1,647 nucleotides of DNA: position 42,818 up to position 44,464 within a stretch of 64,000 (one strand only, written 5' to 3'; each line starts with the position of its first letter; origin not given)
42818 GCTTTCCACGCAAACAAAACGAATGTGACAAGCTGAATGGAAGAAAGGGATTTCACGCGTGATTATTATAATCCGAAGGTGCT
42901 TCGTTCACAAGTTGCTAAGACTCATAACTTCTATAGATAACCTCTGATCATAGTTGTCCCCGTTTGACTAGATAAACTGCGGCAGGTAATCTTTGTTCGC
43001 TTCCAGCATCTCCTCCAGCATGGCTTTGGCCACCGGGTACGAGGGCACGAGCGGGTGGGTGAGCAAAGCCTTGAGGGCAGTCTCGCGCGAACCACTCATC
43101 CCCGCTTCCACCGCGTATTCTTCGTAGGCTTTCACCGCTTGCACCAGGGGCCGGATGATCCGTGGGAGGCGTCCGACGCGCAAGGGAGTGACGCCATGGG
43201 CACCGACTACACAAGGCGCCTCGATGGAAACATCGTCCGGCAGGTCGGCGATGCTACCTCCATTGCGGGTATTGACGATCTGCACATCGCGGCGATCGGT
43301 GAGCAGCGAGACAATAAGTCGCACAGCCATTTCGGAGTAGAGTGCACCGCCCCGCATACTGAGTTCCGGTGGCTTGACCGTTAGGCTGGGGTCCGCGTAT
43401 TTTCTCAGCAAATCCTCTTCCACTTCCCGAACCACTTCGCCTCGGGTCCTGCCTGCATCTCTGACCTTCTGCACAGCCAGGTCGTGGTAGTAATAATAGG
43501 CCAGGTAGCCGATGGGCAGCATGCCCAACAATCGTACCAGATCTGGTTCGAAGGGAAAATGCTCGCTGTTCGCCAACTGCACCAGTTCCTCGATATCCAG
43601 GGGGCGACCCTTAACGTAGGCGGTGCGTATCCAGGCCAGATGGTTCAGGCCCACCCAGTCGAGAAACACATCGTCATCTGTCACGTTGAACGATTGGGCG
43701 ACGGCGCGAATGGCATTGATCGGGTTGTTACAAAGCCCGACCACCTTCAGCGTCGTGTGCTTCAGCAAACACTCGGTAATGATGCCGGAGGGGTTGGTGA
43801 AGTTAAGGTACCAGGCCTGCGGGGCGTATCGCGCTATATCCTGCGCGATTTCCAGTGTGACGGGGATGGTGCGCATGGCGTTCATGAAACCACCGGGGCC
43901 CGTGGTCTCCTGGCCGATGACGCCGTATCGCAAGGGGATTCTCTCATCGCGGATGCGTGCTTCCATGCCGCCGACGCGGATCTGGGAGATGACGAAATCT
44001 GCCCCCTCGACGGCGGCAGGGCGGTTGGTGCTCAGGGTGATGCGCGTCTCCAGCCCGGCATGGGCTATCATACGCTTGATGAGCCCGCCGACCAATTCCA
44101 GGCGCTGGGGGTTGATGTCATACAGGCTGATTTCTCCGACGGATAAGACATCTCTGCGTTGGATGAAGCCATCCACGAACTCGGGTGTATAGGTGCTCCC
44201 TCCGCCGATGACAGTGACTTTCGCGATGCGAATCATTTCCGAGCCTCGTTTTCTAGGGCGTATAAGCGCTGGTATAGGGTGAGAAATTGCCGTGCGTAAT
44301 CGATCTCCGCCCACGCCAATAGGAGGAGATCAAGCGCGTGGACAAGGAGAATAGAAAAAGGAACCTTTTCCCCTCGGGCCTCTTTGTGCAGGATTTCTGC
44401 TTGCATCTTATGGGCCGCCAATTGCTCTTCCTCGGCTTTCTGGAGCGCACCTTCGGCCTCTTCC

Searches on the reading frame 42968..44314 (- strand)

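Call 54: search_protein_families(library=pfam, proteins=[window:42968-44314:-], max_evalue=0.0001)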
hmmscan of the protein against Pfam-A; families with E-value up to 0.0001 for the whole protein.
window:42968-44314:- (448 aa): 2 families
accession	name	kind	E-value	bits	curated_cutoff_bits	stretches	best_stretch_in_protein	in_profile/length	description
PF02056.22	Glyco_hydro_4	-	5.8e-56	189.4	23.2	1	32-208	1-180/183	Family 4 glycosyl hydrolase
PF11975.13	Glyco_hydro_4C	-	9.1e-50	170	24.1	1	221-423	2-211/211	Family 4 glycosyl hydrolase C-terminal domain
